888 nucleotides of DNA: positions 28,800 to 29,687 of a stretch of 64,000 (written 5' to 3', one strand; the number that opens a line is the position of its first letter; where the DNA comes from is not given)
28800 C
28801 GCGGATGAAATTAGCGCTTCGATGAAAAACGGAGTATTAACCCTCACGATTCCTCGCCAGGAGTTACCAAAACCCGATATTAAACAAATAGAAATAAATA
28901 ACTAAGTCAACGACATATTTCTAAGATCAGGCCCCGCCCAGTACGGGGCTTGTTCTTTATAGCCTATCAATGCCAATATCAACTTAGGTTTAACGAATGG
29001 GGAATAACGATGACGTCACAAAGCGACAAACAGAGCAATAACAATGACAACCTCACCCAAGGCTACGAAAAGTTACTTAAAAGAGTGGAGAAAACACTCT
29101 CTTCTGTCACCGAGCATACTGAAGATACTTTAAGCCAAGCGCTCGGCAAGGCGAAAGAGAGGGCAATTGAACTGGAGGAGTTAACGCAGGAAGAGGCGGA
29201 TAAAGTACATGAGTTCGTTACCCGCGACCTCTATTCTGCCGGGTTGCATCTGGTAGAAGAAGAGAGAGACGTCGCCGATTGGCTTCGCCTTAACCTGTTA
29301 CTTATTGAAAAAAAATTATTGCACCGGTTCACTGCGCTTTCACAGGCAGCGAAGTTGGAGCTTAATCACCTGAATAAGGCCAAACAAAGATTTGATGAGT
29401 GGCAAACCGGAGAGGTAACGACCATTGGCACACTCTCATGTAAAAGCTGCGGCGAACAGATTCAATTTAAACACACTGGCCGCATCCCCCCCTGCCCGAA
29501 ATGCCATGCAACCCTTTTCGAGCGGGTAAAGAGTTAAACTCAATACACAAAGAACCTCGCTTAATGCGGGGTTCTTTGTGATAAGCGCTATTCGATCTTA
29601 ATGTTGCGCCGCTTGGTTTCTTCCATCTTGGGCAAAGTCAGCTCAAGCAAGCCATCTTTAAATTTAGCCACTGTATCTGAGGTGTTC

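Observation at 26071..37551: Integrase-less heat-shock island at tRNA-Glu, delimited by 61-bp direct repeats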

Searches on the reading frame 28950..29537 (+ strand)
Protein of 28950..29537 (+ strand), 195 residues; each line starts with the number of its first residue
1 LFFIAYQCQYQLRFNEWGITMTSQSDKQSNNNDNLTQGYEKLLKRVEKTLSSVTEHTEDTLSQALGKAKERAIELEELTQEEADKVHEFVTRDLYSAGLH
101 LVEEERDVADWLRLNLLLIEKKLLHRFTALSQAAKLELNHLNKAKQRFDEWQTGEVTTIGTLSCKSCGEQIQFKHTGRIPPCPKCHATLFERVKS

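Call 9: search_protein_families(library=pfam, proteins=[window:28950-29537:+])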
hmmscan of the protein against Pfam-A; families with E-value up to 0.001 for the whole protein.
window:28950-29537:+ (195 aa): 1 family
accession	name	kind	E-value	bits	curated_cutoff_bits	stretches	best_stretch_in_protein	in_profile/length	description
PF07295.17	DUF1451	-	4.6e-41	140.8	26.1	1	50-193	3-145/146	Zinc-ribbon containing domain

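Call 27: find_homologous_proteins(query=window:29010-29537:+)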
Query window:29010-29537:+ (175 aa): 126 proteins with E <= 0.001 among 191 candidates; the best 120 are listed.
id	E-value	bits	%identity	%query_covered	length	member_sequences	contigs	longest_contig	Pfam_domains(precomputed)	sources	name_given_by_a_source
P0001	1.5e-109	381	100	100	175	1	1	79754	PF07295.18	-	-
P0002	1.4e-108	378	99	100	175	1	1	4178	PF07295.18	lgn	-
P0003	1.1e-95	336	87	100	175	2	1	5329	PF07295.18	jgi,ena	-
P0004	5.0e-74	265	68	99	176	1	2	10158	PF07295.18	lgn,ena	-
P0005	7.6e-74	265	71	99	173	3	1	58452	PF07295.18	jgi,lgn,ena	-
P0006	1.1e-72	261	66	99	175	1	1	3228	PF07295.18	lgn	-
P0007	2.6e-70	253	67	99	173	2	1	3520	PF07295.18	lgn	-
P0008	9.1e-70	252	64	99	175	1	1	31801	PF07295.18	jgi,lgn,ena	-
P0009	2.5e-69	250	65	99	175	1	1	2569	PF07295.18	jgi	jgi:hypothetical protein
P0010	3.1e-69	250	64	99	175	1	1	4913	PF07295.18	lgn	-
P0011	4.6e-69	249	63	99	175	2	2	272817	PF07295.18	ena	-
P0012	5.3e-69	249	64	99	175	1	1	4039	PF07295.18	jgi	jgi:hypothetical protein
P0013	7.6e-69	249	64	99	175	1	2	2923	PF07295.18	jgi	jgi:rubrerythrin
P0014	5.3e-66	239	61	100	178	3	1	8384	PF07295.18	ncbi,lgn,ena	-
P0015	6.7e-66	239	61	99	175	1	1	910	PF07295.18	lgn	-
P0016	1.7e-65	238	60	99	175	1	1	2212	PF07295.18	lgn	-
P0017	1.7e-65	238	60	100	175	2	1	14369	PF07295.18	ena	-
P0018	2.8e-65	237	63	99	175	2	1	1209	PF07295.18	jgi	jgi:hypothetical protein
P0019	7.0e-65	236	60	99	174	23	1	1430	PF07295.18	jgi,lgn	-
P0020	7.2e-65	236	61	99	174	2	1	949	PF07295.18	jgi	-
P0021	1.5e-64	235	61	100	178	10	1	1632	PF07295.18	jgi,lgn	jgi:predicted Zn-ribbon and HTH transcriptional regulator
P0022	3.8e-64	233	60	99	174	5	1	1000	PF07295.18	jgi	jgi:hypothetical protein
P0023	7.3e-64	232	60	99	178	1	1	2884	PF07295.18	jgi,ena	jgi:rubrerythrin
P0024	5.8e-63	229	59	99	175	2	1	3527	PF07295.18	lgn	-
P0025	1.0e-62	229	59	100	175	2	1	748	PF07295.18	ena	-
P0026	1.2e-62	228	59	99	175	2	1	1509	PF07295.18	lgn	-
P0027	1.2e-61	225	59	100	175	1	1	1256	PF07295.18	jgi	jgi:rubrerythrin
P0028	1.3e-61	225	62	99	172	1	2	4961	PF07295.18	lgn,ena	-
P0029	3.9e-61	224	58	100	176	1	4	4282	PF07295.18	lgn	-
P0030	4.1e-61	224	57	99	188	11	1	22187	PF07295.18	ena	-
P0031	5.1e-61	223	58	99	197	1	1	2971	PF07295.18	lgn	-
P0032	1.1e-60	222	59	99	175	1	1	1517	PF07295.18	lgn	-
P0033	6.5e-60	220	65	87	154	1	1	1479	PF07295.18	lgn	-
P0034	1.6e-57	212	55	100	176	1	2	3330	PF07295.18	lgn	-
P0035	7.9e-57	210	59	95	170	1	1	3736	PF07295.18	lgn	-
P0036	7.3e-56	206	53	99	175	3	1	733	PF07295.18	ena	-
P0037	5.6e-55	204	57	99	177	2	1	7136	PF07295.18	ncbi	-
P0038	9.3e-55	203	56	99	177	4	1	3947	PF07295.18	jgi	jgi:rubrerythrin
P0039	1.1e-54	203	56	99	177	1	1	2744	PF07295.18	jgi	-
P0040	2.5e-54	201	54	100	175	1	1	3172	PF07295.18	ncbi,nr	ncbi:MAG: zinc ribbon-containing protein [Gammaproteobacteria bacterium]|nr:zinc ribbon-containing p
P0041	2.9e-54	201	54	99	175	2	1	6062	PF07295.18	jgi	jgi:rubrerythrin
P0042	1.1e-53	199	55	99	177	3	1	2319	PF07295.18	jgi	jgi:rubrerythrin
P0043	2.8e-53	198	55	99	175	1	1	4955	PF07295.18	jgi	-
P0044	1.7e-52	195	53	99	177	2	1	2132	PF07295.18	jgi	-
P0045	2.6e-49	185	74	62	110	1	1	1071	PF07295.18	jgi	jgi:hypothetical protein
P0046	6.9e-49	184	58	80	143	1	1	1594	PF07295.18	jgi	jgi:hypothetical protein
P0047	6.6e-48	181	72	62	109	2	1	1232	PF07295.18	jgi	jgi:predicted Zn-ribbon and HTH transcriptional regulator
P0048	1.1e-45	173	50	93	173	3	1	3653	PF07295.18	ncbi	-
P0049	4.7e-42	162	47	91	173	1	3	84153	PF07295.18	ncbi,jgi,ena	-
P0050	7.2e-42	161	64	67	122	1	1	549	PF07295.18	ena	-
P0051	3.5e-39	152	67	56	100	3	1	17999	PF07295.18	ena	-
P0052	3.3e-37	146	43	95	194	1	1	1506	PF07295.18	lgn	-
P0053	7.1e-37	145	44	94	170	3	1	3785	PF07295.18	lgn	-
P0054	1.4e-36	144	43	94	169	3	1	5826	PF07295.18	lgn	-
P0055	1.7e-36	144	42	95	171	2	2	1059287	PF07295.18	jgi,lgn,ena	-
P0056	4.2e-36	142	43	94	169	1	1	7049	PF07295.18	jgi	-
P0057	5.2e-36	142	41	97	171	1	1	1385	PF07295.18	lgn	-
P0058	5.3e-36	142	46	91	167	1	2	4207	PF07295.18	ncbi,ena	-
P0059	1.8e-35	140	42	94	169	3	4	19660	PF07295.18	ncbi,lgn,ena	-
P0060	3.8e-35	139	41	91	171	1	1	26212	PF07295.18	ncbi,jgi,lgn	-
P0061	4.4e-35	139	41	94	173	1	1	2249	PF07295.18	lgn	-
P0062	5.1e-35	139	40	94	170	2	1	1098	PF07295.18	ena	-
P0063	6.5e-35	138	41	94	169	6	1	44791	PF07295.18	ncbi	-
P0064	8.9e-35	138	42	94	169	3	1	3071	PF07295.18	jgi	-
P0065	1.1e-34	138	40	96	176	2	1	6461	PF07295.18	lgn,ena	-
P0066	1.1e-34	138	40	95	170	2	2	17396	PF07295.18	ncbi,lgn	-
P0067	1.2e-34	137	40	96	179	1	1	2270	PF07295.18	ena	-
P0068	1.8e-34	137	39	96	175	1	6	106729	PF07295.18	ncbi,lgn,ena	ncbi:MAG: zinc ribbon-containing protein [Sedimenticolaceae bacterium]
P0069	1.8e-34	137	39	96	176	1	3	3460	PF07295.18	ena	-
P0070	2.0e-34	137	41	94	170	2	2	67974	PF07295.18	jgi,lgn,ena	jgi:NADH pyrophosphatase NudC (nudix superfamily)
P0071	2.0e-34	137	40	93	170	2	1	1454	PF07295.18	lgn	-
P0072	2.3e-34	137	39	96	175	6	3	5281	PF07295.18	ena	-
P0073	2.6e-34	136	41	91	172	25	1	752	PF07295.18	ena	-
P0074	2.7e-34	136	41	94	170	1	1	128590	PF07295.18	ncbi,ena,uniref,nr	ncbi:MAG: zinc ribbon-containing protein [Methylophaga sp.]|uniref:zinc ribbon-containing protein n=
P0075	2.8e-34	136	40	95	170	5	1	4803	PF07295.18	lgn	-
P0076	3.4e-34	136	39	96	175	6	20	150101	PF07295.18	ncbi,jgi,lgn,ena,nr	ncbi:MAG: zinc ribbon-containing protein [Gammaproteobacteria bacterium]|nr:zinc ribbon-containing p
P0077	3.7e-34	136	40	92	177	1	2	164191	PF07295.18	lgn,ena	-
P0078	3.9e-34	136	41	94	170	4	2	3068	PF07295.18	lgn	-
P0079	4.7e-34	136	39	96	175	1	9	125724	PF07295.18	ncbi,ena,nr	ncbi:MAG: zinc ribbon-containing protein [Chromatiaceae bacterium]|nr:zinc ribbon-containing protein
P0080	4.7e-34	136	40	96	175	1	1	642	PF07295.18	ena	-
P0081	4.8e-34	136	39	96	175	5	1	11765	PF07295.18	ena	-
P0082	4.8e-34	136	39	96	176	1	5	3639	PF07295.18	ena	-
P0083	5.3e-34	135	40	92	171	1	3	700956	PF07295.18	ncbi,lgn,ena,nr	ncbi:MAG: zinc ribbon-containing protein [Piscirickettsiaceae bacterium]|nr:zinc ribbon-containing p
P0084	7.4e-34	135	40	91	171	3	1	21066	PF07295.18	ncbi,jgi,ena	-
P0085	7.8e-34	135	39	96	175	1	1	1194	PF07295.18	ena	-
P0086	1.1e-33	134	42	94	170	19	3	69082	PF07295.18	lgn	-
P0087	1.8e-33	134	40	95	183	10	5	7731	PF07295.18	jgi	jgi:NADH pyrophosphatase NudC (nudix superfamily)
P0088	1.8e-33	134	44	97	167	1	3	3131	PF07295.18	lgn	-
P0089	1.9e-33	134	41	94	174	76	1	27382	PF07295.18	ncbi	ncbi:MAG: zinc ribbon-containing protein [Thiogranum sp.]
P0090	2.6e-33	133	38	95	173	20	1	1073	PF07295.18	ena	-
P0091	3.0e-33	133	42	93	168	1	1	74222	PF07295.18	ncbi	-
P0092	3.4e-33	133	42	94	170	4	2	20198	PF07295.18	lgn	-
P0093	5.1e-33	132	40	94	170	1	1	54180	PF07295.18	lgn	-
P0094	8.7e-33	131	39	94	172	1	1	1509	PF07295.18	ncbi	-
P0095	1.2e-32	131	40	94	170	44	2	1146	PF07295.18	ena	-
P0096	1.4e-32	131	39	94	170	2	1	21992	PF07295.18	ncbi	-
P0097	1.8e-32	130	39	94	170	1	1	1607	PF07295.18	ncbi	-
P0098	2.3e-32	130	41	97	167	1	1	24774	PF07295.18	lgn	-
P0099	2.3e-32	130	37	96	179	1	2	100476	PF07295.18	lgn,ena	-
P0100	3.7e-32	129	40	94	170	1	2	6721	PF07295.18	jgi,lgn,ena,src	-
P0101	3.8e-32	129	39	94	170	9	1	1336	PF07295.18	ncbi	-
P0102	4.9e-32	129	40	94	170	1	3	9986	PF07295.18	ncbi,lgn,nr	ncbi:MAG TPA: zinc ribbon-containing protein [Methylophaga sp.]|nr:zinc ribbon-containing protein [M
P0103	5.1e-32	129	39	92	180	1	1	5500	PF07295.18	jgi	-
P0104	2.0e-31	127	39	91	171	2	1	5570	PF07295.18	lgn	-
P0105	2.2e-31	127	38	95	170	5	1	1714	PF07295.18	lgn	-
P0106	2.7e-31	127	37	97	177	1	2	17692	PF07295.18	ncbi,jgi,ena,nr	ncbi:MAG TPA: zinc ribbon-containing protein [Gammaproteobacteria bacterium]|nr:zinc ribbon-containi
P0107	2.2e-30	124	37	96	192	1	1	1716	PF07295.18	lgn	-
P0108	2.5e-28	117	38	95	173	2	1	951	PF07295.18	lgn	-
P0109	1.6e-26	111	47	71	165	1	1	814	PF07295.18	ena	-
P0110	2.4e-20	91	36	88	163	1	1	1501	PF07295.18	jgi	-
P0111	1.9e-19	88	36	98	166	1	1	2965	PF07295.18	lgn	-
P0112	2.2e-19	88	36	94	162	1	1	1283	PF07295.18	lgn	-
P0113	2.8e-19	88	36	94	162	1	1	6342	PF07295.18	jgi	jgi:NADH pyrophosphatase NudC (nudix superfamily)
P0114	3.1e-19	87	36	94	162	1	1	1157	PF07295.18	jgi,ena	-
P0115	3.8e-19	87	36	94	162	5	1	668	PF07295.18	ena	-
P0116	4.0e-19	87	36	94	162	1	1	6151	PF07295.18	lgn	-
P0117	5.9e-19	86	36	93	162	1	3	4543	PF07295.18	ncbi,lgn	-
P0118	1.4e-18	85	35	95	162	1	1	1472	PF07295.18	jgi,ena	-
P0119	1.7e-18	85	36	96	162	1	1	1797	PF07295.18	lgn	-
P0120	2.5e-18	84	36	94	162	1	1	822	PF07295.18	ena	-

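Call 28: find_encoding_contigs(protein=P0005, flank=10000, max_places=3)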
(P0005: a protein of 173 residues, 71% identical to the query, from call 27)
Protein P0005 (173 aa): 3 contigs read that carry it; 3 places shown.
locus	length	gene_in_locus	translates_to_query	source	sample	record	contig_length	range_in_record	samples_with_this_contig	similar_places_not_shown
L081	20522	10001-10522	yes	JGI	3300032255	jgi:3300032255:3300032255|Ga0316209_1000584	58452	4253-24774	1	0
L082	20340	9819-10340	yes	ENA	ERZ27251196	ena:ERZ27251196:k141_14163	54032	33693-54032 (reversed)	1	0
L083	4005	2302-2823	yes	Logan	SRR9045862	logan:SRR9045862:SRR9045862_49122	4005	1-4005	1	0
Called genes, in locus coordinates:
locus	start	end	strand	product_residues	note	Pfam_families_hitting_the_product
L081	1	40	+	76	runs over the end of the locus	PF13683:rve_3 (weak), PF13333:rve_2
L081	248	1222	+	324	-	-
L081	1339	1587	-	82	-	PF13683:rve_3, PF13333:rve_2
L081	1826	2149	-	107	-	PF13276:HTH_21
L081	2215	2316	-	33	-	-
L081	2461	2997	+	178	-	PF00118:Cpn60_TCP1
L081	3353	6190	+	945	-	PF03924:CHASE, PF00989:PAS (faint), PF00990:GGDEF, PF00563:EAL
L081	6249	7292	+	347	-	PF01547:SBP_bac_1, PF13531:SBP_bac_11, PF13416:SBP_bac_8, PF13343:SBP_bac_6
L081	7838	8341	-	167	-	PF06146:PsiE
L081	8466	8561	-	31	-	-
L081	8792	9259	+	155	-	PF00011:HSP20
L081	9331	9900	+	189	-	PF00011:HSP20, PF17886:ArsA_HSP20 (faint)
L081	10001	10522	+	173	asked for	PF07295:DUF1451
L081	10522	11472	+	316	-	PF05569:Peptidase_M56 (weak), PF01435:Peptidase_M48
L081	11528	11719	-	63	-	PF00011:HSP20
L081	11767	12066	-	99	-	PF13591:MerR_2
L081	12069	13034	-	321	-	PF00226:DnaJ, PF01556:DnaJ_C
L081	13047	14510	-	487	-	PF00089:Trypsin, PF13365:Trypsin_2, PF00595:PDZ (weak), PF13180:PDZ_2, PF17820:PDZ_6, PF00595:PDZ (weak), PF13180:PDZ_2 (weak), PF17820:PDZ_6 (weak)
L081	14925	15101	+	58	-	-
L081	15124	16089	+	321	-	PF13175:AAA_15 (faint), PF00005:ABC_tran, PF13304:AAA_21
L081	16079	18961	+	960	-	PF12679:ABC2_membrane_2, PF12698:ABC2_membrane_3, PF23357:DUF7088, PF09822:ABC_transp_aux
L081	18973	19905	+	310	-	PF14238:DUF4340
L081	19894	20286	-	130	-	PF00665:rve, PF13683:rve_3, PF13333:rve_2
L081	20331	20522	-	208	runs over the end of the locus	PF12161:HsdM_N, PF02384:N6_Mtase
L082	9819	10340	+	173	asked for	PF07295:DUF1451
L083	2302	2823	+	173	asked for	PF07295:DUF1451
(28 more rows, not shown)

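Call 29: find_encoding_contigs(protein=P0003, flank=10000, max_places=3)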
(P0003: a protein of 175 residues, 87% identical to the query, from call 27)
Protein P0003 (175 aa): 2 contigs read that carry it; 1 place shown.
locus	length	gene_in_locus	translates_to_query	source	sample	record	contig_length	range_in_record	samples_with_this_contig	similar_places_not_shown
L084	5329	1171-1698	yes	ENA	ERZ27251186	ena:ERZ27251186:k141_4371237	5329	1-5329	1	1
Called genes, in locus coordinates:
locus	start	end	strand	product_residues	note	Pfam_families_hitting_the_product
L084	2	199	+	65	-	?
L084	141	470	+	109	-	PF00011:HSP20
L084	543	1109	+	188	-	PF00011:HSP20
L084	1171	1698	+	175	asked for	PF07295:DUF1451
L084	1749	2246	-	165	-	PF00011:HSP20, PF17886:ArsA_HSP20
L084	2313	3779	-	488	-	PF00089:Trypsin, PF13365:Trypsin_2, PF00595:PDZ, PF13180:PDZ_2, PF17820:PDZ_6, PF00595:PDZ (weak), PF13180:PDZ_2 (weak), PF17820:PDZ_6 (weak), +1 more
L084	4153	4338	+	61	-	-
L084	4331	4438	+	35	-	-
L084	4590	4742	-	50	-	-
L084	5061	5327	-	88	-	?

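Call 30: find_encoding_contigs(protein=P0011, flank=10000, max_places=3)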
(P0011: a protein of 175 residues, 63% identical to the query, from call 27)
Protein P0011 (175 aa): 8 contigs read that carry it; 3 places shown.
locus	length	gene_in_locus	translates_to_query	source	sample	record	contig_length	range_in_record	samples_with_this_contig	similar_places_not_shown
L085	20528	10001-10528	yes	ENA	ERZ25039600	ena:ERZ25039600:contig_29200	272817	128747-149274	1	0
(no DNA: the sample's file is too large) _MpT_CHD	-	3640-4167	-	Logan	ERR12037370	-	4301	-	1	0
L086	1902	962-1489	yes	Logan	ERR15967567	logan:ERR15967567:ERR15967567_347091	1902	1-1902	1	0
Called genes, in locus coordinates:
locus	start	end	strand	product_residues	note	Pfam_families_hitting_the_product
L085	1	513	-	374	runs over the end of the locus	-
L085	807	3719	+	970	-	PF18339:Tudor_1_RapA, PF18337:Tudor_RapA, PF00176:SNF2-rel_dom, PF00270:DEAD, PF04851:ResIII, PF00271:Helicase_C, PF12137:RapA_C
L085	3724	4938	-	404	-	PF01266:DAO, PF06039:Mqo (faint), PF07992:Pyr_redox_2 (faint), PF13450:NAD_binding_8 (weak), PF13738:Pyr_redox_3 (faint)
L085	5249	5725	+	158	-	PF07885:Ion_trans_2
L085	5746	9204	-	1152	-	PF17757:UvrB_inter, PF21132:MFD_D3, PF02559:CarD_TRCF_RID, PF00270:DEAD, PF04851:ResIII, PF00271:Helicase_C, PF03461:TRCF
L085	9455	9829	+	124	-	-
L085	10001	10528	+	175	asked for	PF07295:DUF1451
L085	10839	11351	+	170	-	PF22741:PTP-NADK, PF04273:BLH_phosphatase, PF22785:Tc-R-P (weak), PF13350:Y_phosphatase3 (faint), PF22784:PTP-SAK (faint)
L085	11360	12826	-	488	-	-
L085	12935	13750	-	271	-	PF07044:DUF1329 (faint), PF17131:TP_0789-like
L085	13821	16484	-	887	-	PF03176:MMPL, PF02460:Patched, PF12349:Sterol-sensing (weak), PF03176:MMPL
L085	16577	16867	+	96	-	PF12840:HTH_20 (weak), PF01022:HTH_5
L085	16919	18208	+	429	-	PF07992:Pyr_redox_2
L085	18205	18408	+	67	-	PF11127:YgaP-like_TM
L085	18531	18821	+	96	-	-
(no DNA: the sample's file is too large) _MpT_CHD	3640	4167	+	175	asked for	PF07295:DUF1451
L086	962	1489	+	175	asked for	PF07295:DUF1451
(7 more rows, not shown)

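Call 35: search_protein_families(library=ncbifam, proteins=[window:29010-29537:+], max_evalue=1)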
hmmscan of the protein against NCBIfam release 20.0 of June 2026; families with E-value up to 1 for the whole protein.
window:29010-29537:+ (175 aa): 8 families
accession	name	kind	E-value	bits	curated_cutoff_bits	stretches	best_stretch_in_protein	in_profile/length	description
NF008261.0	PRK11032.1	equivalog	3.1e-18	66.3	183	1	15-172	4-155/160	zinc ribbon-containing protein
NF011481.0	PRK14890.1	equivalog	0.0042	17.1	61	1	142-173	10-41/61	putative Zn-ribbon RNA-binding protein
TIGR02419.1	C4_traR_proteo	subfamily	0.031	14.8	59.7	1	117-165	10-56/64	phage/conjugal plasmid C-4 type zinc finger protein, TraR family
TIGR02926.1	AhaH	equivalog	0.06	13.6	48.5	1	24-68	5-49/85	ATP synthase archaeal subunit H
NF049845.1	Xre_ParS_antitoxin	subfamily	0.085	13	90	1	27-94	11-76/112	type II RES/Xre toxin-antitoxin system antitoxin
NF003921.0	PRK05443.2-2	subfamily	0.09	11.1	701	1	4-75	80-151/707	RNA degradosome polyphosphate kinase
TIGR02605.1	CxxC_CxxC_SSSS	subfamily_domain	0.11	12.6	31.3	1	143-175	7-42/52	FmdB family zinc ribbon protein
NF047912.1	ECs_2282_CxxC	subfamily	0.19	11.6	37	0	141-155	2-15/60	ECs_2282 family putative zinc-binding protein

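Call 39: find_encoding_contigs(protein=P0002, flank=10000, max_places=5)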
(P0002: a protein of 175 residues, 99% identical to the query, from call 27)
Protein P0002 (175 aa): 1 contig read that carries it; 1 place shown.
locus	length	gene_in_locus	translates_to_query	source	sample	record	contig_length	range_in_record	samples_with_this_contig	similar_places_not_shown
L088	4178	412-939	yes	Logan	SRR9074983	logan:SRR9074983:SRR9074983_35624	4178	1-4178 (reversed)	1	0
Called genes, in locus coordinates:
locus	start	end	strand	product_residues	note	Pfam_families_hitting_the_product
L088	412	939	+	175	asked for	PF07295:DUF1451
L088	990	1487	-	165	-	PF00011:HSP20, PF17886:ArsA_HSP20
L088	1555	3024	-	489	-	PF00089:Trypsin, PF13365:Trypsin_2, PF00595:PDZ, PF13180:PDZ_2, PF17820:PDZ_6, PF00595:PDZ (weak), PF13180:PDZ_2 (weak), PF17820:PDZ_6, +3 more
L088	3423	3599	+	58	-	-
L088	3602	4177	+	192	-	?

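Call 40: find_encoding_contigs(protein=P0001, flank=10000, max_places=5)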
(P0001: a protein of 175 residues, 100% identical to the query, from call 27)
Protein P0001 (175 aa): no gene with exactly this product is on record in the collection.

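Call 89: search_dna_similar(query=L081:10522-11469:+, collection=plasmids, mode=protein, max_rows=8)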
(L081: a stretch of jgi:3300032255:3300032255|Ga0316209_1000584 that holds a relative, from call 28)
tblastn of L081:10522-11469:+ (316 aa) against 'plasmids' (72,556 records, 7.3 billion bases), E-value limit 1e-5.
Records with a match: 1415; places in all: 1442; records where one place covers at least 80% of the query: 259.
Best place of each record, by identity: <60% 1415.
By first word of the organism name: Klebsiella 1107; Enterobacter 75; Acinetobacter 52; Escherichia 29; Azospirillum 12; Haloarcula 10; Streptomyces 9; Raoultella 8; Halorussus 6; Haladaptatus 6; and 64 more.
By predicted mobility (MOB-suite, as given by PLSDB): conjugative 908; non-mobilizable 403; mobilizable 104.
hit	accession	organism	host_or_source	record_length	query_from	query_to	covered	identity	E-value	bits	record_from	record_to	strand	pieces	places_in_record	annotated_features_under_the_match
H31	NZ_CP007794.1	Azospirillum argentinense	Triticum aestivum L.,Root,wheat ...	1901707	11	296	91%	45.0%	3e-57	206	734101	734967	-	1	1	record has no annotation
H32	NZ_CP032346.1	Azospirillum brasilense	soil sample,Agricultural field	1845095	11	296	91%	44.6%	3e-57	206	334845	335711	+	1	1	record has no annotation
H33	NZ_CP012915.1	Azospirillum brasilense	Digitaria eriantha,microbe,root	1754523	11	296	91%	44.3%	4e-57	205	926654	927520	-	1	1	none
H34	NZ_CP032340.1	Azospirillum brasilense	soil sample,Agricultural field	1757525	11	296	91%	44.3%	4e-57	205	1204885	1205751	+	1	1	none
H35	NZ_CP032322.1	Azospirillum argentinense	soil sample,Agricultural field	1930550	11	296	91%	44.3%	5e-57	205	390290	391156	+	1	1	record has no annotation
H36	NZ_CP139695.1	Limimaricola variabilis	Bacterial Culture,hydrothermal vent ...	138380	9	284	87%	45.2%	3e-57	206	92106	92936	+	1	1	zinc metalloprotease HtpX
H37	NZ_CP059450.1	Azospirillum brasilense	Prokaryotes,soil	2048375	11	296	91%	43.6%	2e-55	201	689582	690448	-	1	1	none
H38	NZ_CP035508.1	Haematobacter massiliensis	single cell,human skin swab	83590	1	296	94%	41.8%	3e-52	191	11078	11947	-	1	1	zinc metalloprotease HtpX | phosphate-starvation-inducible PsiE family protein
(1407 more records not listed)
